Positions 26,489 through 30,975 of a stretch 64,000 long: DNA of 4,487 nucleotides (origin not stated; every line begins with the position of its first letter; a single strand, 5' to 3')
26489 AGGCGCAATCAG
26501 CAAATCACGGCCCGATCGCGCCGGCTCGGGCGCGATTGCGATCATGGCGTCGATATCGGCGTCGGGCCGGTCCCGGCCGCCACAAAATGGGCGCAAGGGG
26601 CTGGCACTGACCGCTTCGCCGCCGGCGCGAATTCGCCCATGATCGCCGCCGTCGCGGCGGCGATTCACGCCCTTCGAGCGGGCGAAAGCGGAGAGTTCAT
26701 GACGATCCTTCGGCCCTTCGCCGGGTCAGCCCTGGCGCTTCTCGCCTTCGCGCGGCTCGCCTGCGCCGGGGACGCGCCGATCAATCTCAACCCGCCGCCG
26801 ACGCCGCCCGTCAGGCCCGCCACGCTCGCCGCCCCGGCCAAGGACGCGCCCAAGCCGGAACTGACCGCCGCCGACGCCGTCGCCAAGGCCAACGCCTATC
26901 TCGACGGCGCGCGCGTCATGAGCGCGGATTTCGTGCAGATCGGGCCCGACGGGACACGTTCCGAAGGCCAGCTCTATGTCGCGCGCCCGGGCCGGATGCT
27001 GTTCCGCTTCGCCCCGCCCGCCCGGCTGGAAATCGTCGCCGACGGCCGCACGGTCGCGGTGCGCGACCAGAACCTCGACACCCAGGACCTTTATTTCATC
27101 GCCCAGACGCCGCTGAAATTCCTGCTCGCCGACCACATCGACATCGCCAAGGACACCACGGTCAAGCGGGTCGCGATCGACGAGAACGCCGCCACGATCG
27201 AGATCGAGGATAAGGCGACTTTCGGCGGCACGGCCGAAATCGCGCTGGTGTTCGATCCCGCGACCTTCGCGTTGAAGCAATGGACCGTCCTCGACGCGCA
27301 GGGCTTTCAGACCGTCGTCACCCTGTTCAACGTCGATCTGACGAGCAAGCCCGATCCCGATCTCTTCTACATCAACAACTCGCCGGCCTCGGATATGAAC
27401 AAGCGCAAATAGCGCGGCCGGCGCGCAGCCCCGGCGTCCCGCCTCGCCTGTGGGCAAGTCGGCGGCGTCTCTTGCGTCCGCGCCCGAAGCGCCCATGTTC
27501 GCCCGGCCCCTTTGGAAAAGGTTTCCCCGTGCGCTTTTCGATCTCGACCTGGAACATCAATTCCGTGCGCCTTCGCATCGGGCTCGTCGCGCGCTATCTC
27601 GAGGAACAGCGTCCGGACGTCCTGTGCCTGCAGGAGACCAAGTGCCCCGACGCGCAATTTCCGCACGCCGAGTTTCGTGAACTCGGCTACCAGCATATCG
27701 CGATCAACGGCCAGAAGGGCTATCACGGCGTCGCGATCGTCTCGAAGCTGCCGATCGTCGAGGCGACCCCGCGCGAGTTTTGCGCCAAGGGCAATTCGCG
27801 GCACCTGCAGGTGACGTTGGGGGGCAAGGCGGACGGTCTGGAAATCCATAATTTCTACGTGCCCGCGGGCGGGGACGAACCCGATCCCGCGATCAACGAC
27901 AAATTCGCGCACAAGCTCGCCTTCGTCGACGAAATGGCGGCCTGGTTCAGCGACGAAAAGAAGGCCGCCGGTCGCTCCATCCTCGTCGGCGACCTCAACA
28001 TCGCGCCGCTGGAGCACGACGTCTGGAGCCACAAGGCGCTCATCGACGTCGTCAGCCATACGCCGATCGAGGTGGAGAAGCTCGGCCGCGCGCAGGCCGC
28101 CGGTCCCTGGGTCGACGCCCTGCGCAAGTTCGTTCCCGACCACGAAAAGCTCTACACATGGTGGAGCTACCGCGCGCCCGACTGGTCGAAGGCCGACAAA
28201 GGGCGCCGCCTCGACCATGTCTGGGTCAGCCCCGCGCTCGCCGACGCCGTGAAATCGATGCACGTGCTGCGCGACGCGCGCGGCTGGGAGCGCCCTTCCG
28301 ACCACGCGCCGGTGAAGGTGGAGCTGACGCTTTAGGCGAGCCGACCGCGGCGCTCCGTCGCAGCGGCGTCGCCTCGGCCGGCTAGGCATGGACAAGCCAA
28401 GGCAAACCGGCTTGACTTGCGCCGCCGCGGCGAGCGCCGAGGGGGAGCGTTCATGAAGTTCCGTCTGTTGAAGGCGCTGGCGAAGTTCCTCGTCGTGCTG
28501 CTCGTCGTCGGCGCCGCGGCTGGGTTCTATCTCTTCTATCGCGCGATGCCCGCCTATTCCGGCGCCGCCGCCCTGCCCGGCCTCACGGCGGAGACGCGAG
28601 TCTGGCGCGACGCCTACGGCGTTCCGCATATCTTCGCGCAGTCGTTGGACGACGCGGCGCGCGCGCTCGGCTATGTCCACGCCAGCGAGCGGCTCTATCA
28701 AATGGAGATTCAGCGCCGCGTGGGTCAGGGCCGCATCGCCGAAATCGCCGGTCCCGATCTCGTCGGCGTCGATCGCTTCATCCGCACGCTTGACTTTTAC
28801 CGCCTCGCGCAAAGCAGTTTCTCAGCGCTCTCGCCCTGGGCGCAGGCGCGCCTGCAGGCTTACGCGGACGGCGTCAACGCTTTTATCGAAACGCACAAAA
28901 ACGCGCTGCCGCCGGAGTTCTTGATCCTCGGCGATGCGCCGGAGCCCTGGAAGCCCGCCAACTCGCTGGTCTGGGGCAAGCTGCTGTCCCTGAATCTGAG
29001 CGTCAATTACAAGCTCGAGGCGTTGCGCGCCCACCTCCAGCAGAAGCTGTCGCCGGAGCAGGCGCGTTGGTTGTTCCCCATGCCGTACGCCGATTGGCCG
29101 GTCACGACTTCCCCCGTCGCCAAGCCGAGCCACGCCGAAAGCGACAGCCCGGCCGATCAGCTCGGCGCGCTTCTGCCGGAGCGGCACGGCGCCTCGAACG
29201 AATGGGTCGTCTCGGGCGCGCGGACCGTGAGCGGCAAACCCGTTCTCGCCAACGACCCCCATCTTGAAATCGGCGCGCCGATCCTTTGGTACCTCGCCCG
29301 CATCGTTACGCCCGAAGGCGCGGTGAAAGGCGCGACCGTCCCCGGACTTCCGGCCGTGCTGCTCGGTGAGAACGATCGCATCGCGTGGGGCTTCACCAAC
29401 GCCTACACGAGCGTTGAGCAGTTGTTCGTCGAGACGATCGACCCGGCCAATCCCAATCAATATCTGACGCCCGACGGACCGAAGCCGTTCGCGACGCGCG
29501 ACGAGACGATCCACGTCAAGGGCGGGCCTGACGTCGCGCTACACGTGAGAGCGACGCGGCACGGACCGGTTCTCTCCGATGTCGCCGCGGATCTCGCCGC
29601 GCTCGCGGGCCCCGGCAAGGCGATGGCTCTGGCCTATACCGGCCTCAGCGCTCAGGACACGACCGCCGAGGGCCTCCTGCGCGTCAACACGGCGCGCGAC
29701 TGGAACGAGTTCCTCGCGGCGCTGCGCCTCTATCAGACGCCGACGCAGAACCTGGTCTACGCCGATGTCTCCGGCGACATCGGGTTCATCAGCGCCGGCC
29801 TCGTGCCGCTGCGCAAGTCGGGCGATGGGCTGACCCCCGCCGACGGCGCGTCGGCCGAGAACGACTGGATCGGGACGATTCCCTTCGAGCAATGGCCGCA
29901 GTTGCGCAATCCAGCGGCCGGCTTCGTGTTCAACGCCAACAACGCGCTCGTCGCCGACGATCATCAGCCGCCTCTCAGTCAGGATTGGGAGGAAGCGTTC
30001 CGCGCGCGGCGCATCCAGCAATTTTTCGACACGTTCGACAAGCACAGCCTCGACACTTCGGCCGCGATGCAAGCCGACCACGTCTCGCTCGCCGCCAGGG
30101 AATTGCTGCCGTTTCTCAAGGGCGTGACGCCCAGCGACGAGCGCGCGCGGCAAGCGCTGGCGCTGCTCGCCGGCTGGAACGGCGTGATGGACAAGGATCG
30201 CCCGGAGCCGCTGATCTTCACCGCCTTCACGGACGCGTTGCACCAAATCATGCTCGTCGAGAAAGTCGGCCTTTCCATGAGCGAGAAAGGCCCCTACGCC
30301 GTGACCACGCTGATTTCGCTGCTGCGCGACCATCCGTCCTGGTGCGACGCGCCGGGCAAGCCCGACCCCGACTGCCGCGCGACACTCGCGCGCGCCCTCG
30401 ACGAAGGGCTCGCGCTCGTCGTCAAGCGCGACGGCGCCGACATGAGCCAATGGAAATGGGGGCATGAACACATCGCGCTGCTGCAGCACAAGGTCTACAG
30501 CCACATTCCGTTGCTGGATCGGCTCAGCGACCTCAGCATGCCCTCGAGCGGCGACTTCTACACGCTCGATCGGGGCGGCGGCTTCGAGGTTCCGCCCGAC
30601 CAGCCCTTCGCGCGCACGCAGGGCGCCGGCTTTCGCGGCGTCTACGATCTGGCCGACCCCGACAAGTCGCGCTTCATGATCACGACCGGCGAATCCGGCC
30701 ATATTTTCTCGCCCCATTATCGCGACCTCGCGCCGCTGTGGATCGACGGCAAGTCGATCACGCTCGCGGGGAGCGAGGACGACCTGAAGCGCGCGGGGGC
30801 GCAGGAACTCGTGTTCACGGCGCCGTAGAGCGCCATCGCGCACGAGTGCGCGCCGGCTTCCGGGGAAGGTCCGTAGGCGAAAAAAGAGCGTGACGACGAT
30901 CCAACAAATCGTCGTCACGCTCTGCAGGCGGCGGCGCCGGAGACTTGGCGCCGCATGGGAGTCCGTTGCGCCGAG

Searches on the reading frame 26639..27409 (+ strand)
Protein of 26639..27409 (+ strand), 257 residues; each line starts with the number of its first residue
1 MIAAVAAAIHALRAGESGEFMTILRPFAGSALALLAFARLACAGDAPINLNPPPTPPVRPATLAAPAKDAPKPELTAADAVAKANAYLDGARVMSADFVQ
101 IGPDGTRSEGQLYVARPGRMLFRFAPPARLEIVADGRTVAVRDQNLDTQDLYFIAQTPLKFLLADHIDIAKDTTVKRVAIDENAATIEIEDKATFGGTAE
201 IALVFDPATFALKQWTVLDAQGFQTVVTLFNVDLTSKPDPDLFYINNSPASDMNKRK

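Call 85: search_protein_families(library=pfam, proteins=[window:26639-27409:+], max_evalue=0.001)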
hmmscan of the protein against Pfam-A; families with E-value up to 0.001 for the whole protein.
window:26639-27409:+ (257 aa): 1 family
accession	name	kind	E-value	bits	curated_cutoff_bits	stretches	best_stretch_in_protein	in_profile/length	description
PF03548.22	LolA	-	8.4e-31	107.4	23.6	1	91-245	3-164/165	Outer membrane lipoprotein carrier protein LolA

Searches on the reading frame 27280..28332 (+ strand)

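Call 85: search_protein_families(library=pfam, proteins=[window:27280-28332:+], max_evalue=0.001)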
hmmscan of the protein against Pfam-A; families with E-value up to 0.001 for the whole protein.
window:27280-28332:+ (351 aa): 1 family
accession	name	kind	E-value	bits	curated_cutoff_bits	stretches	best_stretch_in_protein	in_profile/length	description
PF03372.29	Exo_endo_phos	-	1.6e-29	103.6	24.5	1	90-342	2-225/225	Endonuclease/Exonuclease/phosphatase family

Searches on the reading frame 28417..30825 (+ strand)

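Call 85: search_protein_families(library=pfam, proteins=[window:28417-30825:+], max_evalue=0.001)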
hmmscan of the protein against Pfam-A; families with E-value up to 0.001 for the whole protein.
window:28417-30825:+ (803 aa): 1 family
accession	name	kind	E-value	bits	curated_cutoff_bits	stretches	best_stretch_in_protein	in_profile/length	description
PF01804.23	Penicil_amidase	-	2.7e-211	704.6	21.3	1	60-791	2-674/675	Penicillin amidase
